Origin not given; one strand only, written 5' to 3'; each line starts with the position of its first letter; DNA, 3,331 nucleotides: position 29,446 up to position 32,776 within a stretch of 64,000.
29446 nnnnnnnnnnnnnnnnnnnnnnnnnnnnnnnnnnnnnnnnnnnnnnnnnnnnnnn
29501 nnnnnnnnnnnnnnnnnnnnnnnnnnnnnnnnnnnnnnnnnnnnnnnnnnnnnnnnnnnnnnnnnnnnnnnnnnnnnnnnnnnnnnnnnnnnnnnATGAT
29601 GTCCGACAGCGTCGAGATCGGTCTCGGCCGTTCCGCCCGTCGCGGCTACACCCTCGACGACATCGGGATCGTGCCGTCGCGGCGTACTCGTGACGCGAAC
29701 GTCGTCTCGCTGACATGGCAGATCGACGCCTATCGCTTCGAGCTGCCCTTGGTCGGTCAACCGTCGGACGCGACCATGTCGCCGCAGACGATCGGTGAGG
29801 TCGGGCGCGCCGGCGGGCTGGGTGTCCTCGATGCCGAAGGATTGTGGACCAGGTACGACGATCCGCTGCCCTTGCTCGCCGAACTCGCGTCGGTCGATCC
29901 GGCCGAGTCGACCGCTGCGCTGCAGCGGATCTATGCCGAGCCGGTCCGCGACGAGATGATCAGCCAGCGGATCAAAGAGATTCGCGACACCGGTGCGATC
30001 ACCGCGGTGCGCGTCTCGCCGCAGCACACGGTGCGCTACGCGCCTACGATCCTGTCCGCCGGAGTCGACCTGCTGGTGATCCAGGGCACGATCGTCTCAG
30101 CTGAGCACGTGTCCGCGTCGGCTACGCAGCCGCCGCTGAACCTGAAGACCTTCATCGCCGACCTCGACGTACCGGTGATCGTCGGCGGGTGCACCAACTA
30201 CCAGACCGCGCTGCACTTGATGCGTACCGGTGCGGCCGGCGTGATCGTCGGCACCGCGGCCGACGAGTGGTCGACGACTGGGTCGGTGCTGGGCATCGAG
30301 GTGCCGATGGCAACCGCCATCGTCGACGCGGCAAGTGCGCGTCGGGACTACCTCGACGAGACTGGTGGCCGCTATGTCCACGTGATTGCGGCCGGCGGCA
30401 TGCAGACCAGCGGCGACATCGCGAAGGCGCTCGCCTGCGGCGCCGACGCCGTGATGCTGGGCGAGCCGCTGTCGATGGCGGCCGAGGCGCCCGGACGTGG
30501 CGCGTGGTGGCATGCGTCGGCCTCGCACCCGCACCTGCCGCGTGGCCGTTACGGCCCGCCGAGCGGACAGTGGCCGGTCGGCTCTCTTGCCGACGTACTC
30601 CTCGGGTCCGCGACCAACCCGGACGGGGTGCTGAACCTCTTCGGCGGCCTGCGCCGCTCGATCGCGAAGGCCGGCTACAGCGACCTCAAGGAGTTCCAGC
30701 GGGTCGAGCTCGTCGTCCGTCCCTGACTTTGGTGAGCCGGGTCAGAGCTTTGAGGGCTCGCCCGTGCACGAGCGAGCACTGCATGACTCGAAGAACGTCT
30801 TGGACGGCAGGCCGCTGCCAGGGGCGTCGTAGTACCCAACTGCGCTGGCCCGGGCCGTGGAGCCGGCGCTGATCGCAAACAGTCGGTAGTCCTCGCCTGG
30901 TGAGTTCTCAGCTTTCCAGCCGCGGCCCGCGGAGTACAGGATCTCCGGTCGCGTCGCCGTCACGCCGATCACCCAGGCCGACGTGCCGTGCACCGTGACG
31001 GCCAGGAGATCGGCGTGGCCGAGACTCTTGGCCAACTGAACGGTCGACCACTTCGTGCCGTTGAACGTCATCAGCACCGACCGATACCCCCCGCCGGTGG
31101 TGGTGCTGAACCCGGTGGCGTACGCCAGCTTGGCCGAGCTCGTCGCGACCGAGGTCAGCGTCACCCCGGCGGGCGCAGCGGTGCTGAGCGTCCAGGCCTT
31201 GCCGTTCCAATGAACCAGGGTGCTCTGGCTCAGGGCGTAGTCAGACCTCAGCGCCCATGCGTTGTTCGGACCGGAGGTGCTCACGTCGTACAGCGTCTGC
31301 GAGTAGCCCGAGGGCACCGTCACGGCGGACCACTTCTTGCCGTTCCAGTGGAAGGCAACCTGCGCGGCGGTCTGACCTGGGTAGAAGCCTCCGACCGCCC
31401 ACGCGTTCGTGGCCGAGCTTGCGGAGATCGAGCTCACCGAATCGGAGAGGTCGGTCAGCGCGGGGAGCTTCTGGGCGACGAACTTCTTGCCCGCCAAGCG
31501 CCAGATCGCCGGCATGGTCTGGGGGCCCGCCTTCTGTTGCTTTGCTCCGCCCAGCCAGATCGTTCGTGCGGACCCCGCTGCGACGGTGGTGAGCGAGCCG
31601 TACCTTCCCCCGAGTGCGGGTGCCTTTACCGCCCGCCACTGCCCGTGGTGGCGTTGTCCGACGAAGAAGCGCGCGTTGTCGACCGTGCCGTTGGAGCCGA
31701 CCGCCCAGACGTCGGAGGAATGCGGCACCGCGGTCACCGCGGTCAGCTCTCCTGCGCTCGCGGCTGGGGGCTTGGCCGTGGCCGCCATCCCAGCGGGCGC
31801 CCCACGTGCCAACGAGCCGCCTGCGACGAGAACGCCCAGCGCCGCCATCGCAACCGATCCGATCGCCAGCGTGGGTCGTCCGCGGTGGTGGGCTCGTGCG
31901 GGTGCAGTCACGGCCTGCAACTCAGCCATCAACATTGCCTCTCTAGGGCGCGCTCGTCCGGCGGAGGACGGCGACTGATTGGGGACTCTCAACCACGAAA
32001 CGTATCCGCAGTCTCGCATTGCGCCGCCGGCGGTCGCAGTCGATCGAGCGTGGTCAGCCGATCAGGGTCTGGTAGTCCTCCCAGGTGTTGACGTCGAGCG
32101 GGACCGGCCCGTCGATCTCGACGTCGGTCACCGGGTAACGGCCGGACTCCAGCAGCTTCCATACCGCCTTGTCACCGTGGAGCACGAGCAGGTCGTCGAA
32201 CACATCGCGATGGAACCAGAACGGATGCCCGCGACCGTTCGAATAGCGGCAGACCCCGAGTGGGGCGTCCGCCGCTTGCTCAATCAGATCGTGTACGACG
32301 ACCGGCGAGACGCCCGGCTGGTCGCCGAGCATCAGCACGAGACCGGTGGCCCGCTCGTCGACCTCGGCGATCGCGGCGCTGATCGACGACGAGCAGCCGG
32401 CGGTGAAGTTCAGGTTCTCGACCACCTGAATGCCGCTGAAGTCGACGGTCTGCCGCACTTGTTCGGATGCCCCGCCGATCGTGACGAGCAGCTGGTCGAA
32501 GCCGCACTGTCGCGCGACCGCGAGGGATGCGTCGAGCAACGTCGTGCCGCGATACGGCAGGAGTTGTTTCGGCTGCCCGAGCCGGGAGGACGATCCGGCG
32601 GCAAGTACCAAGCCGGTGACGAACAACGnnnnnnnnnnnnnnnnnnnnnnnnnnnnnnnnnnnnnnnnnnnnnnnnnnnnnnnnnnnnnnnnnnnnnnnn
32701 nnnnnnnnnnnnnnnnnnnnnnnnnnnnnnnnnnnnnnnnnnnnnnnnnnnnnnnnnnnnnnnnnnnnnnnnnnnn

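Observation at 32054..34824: Orphan molybdenum-cofactor maturation module (MocA + three XdhC/CoxI-type ORFs) with an XdhC-YHS fusion and no dehydrogenase structural genes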

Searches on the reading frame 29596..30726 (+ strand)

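Call 10: search_protein_families(library=pfam, proteins=[window:29596-30726:+], max_evalue=0.001)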
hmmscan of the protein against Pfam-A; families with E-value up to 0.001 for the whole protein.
window:29596-30726:+ (376 aa): 6 families
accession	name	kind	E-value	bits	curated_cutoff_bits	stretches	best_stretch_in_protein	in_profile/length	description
PF00478.31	IMPDH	-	2.4e-28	99.6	25.6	1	17-302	1-249/345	IMP dehydrogenase / GMP reductase domain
PF01070.24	FMN_dh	-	2.9e-09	36.9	24.9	1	182-301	209-314/350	FMN-dependent dehydrogenase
PF03060.21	NMO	-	3.3e-08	33.7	28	1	254-298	193-231/331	Nitronate monooxygenase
PF01645.23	Glu_synthase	-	7.5e-05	22.5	20.4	1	219-291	240-306/369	Conserved region in glutamate synthase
PF00977.27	His_biosynth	-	0.00034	20.6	23.6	0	185-223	67-106/228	Histidine biosynthesis protein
PF01207.24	Dus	-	0.00088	18.9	20.4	0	143-222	138-217/311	Dihydrouridine synthase (Dus)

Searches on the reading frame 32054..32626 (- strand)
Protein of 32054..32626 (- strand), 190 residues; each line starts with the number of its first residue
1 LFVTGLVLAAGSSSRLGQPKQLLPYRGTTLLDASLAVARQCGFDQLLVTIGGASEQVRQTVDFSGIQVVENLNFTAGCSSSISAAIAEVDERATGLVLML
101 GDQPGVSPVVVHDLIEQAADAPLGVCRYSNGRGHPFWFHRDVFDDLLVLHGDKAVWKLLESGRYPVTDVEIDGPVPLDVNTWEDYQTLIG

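Call 3: search_protein_families(library=pfam, proteins=[window:32054-32626:-], max_evalue=0.01)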
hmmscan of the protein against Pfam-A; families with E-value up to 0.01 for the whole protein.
window:32054-32626:- (190 aa): 2 families
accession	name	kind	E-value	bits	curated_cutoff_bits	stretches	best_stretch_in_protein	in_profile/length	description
PF12804.13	NTP_transf_3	-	2.3e-35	122.6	27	1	5-161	1-156/160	MobA-like NTP transferase domain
PF02348.25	CTP_transf_3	-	0.0055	17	22.6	1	5-121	2-117/217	Cytidylyltransferase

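Call 4: search_protein_families(library=ncbifam, proteins=[window:32054-32626:-], max_evalue=0.01)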
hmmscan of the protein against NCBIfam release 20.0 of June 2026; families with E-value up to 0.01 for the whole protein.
window:32054-32626:- (190 aa): 29 families (the best 25 are shown)
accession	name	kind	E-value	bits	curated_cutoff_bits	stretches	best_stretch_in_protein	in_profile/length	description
TIGR03310.1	matur_MocA_YgfJ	equivalog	5.3e-36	124.3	186.45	1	6-188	3-188/188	molybdenum cofactor cytidylyltransferase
NF045665.1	NTPtran_DVU1551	equivalog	7.8e-29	100.8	315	1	4-188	2-189/359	DVU_1551 family NTP transferase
NF045782.1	NicBOxredNboR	equivalog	1.3e-20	74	260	1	3-129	9-135/206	nicotine blue oxidoreductase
TIGR03202.1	pucB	equivalog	6.9e-17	61.8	235.05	1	4-185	2-192/192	xanthine dehydrogenase accessory protein PucB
NF001457.0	PRK00317.1-3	equivalog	2.7e-08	33.5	164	1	4-162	3-163/200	molybdenum cofactor guanylyltransferase MobA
NF002741.0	PRK02726.1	equivalog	3.5e-08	33.3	179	1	3-120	8-120/200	molybdenum cofactor guanylyltransferase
TIGR01173.1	glmU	equivalog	4.1e-08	32.5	366.85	1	6-125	4-124/452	bifunctional UDP-N-acetylglucosamine diphosphorylase/glucosamine-1-phosphate N-acetyltransferase GlmU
NF010933.0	PRK14353.1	equivalog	7.7e-08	31.4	505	1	4-121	7-127/453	bifunctional UDP-N-acetylglucosamine diphosphorylase/glucosamine-1-phosphate N-acetyltransferase GlmU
NF010932.0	PRK14352.1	equivalog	1.1e-07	30.9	611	1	6-120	10-128/488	bifunctional UDP-N-acetylglucosamine diphosphorylase/glucosamine-1-phosphate N-acetyltransferase GlmU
NF010935.0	PRK14355.1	equivalog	1.2e-07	30.8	718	1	4-136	5-139/459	bifunctional UDP-N-acetylglucosamine diphosphorylase/glucosamine-1-phosphate N-acetyltransferase GlmU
NF053639.1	Mfer334_fam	equivalog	1.9e-07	31.2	260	1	19-120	26-128/209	pseudomurein biosynthesis protein PmurB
NF010940.0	PRK14360.1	equivalog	1.8e-06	26.8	602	1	7-119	6-120/452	bifunctional UDP-N-acetylglucosamine diphosphorylase/glucosamine-1-phosphate N-acetyltransferase GlmU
NF010936.0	PRK14356.1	equivalog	4.7e-06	25.8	666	1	4-125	7-130/456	bifunctional UDP-N-acetylglucosamine diphosphorylase/glucosamine-1-phosphate N-acetyltransferase GlmU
TIGR02665.1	molyb_mobA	equivalog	5.7e-06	26.5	151.85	1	4-135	2-131/186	molybdenum cofactor guanylyltransferase MobA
NF010934.1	PRK14354.1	equivalog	2.5e-05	23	450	1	6-117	3-114/447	bifunctional UDP-N-acetylglucosamine diphosphorylase/glucosamine-1-phosphate N-acetyltransferase GlmU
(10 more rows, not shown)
